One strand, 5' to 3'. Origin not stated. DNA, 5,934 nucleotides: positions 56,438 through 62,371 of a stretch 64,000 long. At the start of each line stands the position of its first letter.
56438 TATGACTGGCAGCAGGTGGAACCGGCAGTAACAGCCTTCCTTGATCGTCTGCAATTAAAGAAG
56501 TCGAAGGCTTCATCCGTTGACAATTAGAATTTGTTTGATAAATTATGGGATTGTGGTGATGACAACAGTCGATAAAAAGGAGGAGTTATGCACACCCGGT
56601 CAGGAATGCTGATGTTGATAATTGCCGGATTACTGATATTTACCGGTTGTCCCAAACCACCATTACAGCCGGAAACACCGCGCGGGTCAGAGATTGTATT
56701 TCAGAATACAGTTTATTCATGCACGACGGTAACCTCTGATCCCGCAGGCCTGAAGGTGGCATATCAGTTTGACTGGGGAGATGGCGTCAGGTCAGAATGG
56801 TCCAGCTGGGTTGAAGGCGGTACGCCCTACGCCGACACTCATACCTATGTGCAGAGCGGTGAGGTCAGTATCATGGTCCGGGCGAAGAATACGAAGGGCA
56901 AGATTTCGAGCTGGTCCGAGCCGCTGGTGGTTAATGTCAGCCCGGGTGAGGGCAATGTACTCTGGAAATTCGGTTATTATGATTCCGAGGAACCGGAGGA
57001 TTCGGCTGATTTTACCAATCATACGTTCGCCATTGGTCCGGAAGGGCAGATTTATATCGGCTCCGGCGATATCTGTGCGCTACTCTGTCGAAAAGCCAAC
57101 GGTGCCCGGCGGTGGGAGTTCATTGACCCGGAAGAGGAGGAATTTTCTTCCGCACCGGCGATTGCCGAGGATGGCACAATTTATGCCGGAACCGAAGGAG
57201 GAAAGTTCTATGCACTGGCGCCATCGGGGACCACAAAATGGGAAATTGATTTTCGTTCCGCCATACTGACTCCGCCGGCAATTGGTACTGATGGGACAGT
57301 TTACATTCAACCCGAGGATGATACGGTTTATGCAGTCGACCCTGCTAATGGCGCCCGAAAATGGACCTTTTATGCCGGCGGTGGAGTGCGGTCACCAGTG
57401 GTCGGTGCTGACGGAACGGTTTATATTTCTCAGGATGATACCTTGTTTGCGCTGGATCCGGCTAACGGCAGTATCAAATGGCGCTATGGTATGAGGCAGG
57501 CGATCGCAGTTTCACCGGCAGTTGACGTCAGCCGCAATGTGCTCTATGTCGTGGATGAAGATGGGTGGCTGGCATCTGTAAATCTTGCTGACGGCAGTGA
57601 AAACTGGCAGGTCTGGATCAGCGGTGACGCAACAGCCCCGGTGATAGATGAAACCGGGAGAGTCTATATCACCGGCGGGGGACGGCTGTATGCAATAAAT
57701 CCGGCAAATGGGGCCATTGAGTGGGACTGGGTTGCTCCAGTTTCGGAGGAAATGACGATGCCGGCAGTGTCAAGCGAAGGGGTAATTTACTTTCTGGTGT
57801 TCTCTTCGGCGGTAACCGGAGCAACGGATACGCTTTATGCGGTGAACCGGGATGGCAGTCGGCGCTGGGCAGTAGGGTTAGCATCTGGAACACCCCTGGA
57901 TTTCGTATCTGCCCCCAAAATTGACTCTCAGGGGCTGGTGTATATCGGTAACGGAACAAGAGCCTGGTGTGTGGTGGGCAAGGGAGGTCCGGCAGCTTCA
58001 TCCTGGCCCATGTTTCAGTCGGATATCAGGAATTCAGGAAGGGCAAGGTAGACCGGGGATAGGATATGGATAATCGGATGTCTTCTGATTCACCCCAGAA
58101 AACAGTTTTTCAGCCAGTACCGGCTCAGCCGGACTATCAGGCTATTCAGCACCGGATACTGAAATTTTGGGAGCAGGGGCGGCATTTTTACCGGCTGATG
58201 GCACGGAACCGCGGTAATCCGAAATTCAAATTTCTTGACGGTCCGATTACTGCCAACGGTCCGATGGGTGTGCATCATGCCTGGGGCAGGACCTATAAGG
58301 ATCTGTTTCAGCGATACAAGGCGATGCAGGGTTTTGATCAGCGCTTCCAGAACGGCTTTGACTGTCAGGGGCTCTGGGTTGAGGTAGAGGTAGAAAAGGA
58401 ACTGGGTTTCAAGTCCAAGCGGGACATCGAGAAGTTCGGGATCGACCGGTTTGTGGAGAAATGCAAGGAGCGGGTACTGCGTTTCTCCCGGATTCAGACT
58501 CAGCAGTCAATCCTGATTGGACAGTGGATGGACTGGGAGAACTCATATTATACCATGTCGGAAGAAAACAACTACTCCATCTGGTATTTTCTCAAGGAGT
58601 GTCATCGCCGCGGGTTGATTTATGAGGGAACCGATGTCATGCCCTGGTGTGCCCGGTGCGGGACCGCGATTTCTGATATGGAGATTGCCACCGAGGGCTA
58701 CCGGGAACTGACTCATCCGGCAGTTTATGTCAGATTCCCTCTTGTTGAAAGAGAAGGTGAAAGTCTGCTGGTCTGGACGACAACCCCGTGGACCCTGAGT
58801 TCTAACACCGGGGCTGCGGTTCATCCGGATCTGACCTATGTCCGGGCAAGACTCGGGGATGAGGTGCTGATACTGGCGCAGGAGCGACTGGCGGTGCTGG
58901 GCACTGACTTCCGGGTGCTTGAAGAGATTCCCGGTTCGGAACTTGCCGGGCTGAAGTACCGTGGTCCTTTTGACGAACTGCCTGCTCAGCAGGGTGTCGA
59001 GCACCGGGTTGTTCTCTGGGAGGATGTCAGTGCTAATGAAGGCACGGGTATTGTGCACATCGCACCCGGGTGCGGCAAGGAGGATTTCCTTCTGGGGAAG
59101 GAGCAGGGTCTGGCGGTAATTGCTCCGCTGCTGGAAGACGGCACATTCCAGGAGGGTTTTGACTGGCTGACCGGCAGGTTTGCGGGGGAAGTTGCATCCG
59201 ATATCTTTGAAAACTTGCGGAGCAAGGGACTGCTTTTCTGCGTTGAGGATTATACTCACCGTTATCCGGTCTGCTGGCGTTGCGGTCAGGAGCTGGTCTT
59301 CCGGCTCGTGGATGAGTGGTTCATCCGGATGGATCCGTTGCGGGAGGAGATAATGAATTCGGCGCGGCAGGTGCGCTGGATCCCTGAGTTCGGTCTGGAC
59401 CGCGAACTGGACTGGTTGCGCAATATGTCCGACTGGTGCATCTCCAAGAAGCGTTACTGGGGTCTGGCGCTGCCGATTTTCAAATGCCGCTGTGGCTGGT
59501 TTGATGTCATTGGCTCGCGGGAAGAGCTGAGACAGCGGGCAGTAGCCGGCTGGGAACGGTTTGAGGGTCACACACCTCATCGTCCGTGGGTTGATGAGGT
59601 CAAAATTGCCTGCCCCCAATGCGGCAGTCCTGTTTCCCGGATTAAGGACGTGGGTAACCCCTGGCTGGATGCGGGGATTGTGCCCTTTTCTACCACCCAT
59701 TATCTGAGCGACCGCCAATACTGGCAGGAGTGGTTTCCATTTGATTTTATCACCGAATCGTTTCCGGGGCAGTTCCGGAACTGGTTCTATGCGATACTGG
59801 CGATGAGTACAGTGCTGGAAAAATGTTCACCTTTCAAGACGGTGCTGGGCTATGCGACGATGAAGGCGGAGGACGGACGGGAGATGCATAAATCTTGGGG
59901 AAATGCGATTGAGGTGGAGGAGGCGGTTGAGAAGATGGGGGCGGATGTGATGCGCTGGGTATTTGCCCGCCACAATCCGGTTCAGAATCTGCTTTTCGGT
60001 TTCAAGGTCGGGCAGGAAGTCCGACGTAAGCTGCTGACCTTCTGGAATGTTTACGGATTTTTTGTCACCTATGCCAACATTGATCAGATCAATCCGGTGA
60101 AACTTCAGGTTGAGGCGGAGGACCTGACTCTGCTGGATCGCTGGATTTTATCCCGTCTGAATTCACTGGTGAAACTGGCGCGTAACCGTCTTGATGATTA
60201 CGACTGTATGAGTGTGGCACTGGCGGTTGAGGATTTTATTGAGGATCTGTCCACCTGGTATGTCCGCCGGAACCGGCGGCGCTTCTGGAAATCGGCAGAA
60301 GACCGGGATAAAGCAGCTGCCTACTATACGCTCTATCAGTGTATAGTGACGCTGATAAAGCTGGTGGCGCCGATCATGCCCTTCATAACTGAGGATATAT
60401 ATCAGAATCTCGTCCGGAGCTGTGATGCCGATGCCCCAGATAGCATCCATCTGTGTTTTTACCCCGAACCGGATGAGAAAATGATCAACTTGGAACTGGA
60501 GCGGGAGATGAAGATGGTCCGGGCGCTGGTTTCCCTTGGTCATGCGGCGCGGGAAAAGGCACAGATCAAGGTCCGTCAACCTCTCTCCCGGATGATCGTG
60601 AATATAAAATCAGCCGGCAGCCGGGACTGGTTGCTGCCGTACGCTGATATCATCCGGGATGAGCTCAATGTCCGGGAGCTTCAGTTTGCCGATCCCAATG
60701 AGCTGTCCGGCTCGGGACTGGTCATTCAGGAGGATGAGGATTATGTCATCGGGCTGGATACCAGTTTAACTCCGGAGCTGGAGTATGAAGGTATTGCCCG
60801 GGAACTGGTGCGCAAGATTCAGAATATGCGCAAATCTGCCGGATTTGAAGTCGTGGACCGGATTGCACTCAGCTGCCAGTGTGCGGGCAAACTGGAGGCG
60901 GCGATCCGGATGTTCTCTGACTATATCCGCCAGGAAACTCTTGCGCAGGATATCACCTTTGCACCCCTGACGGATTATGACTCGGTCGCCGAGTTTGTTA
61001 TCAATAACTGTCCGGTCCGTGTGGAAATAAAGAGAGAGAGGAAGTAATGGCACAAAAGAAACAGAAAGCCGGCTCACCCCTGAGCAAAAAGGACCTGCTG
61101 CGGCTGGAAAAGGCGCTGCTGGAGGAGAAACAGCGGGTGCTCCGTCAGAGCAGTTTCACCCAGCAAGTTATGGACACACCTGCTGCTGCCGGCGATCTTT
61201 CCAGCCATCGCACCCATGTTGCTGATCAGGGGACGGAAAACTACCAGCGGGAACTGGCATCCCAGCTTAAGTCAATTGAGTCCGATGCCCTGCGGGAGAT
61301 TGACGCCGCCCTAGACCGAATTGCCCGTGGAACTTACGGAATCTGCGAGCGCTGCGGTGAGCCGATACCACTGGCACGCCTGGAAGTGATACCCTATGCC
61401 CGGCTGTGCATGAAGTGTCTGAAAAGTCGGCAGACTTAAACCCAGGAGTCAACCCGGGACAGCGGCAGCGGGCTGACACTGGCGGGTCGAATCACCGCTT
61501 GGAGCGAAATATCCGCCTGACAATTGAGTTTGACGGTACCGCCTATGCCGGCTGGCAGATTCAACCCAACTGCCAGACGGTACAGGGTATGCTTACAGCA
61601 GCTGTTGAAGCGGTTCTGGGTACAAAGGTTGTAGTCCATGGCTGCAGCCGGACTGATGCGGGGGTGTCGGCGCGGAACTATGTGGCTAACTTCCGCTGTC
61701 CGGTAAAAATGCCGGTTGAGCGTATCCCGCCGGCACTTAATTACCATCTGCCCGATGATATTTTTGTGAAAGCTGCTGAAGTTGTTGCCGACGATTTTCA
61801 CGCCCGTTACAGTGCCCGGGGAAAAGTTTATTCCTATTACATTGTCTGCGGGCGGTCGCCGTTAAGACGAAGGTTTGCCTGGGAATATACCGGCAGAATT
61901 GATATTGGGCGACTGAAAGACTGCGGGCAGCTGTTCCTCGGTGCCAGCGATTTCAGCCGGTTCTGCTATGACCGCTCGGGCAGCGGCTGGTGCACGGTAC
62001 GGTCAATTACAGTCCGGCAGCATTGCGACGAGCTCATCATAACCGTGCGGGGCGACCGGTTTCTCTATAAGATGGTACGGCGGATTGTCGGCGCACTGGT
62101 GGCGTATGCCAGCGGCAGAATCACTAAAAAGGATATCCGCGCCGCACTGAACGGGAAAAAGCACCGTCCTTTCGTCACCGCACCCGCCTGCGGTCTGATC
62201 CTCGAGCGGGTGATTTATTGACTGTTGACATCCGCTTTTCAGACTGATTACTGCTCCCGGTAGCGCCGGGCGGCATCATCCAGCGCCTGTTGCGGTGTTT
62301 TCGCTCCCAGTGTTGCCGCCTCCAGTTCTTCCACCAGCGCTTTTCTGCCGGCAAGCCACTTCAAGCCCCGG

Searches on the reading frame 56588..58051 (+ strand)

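Call 10: search_protein_families(library=pfam, proteins=[window:56588-58051:+], max_evalue=0.0001)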
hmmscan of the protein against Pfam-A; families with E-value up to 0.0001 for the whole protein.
window:56588-58051:+ (487 aa): 4 families
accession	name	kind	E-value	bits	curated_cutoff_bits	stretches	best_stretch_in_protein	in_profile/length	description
PF13360.13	PQQ_2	-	2.3e-32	112.9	27.6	3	169-265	10-102/233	Outer membrane protein assembly factor BamB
PF13570.13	Beta-prop_ACSF4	-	3e-23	83.2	133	2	280-430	66-211/329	Beta-alanine-activating enzyme, beta-propeller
PF01011.28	PQQ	-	3e-13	49.8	26.7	0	274-323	56-106/595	Glucose/ethanol/alcohol dehydrogenase, beta-propeller domain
PF25293.1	Beta-prop_EMC1_N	-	6.2e-05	23.2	34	0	281-404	37-170/219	EMC1 N-terminal beta-propeller domain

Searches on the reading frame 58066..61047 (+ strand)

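Call 10: search_protein_families(library=pfam, proteins=[window:58066-61047:+], max_evalue=0.0001)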
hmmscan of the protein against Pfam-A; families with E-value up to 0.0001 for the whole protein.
window:58066-61047:+ (993 aa): 4 families
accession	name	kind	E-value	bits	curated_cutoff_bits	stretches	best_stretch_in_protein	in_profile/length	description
PF00133.28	tRNA-synt_1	-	3.5e-91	306.4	22.7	1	31-639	2-408/414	tRNA synthetases class I (I, L, M and V)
PF08264.19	Anticodon_1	-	1.7e-33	116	25.1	1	691-842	1-146/148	Anticodon-binding domain of tRNA ligase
PF19302.4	DUF5915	-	8.3e-31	107.5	27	1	884-990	91-194/195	Domain of unknown function (DUF5915)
PF09334.17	tRNA-synt_1g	-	5.4e-14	52.2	20.1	0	533-640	248-361/391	tRNA synthetases class I (M)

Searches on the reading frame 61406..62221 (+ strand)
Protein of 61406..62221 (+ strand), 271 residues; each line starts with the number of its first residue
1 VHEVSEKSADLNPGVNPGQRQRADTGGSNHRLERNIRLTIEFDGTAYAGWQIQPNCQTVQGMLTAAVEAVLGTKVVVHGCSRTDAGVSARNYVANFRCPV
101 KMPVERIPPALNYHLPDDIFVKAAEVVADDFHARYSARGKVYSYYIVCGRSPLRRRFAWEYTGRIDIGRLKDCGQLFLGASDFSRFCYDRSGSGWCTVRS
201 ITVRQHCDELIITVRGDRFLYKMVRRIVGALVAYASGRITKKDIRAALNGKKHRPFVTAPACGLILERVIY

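Call 10: search_protein_families(library=pfam, proteins=[window:61406-62221:+], max_evalue=0.0001)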
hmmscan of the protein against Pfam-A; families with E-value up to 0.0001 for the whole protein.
window:61406-62221:+ (271 aa): 1 family
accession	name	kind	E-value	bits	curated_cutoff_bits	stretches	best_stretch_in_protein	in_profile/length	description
PF01416.25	PseudoU_synth_1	-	4.3e-31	108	23.3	2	175-271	3-107/108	tRNA pseudouridine synthase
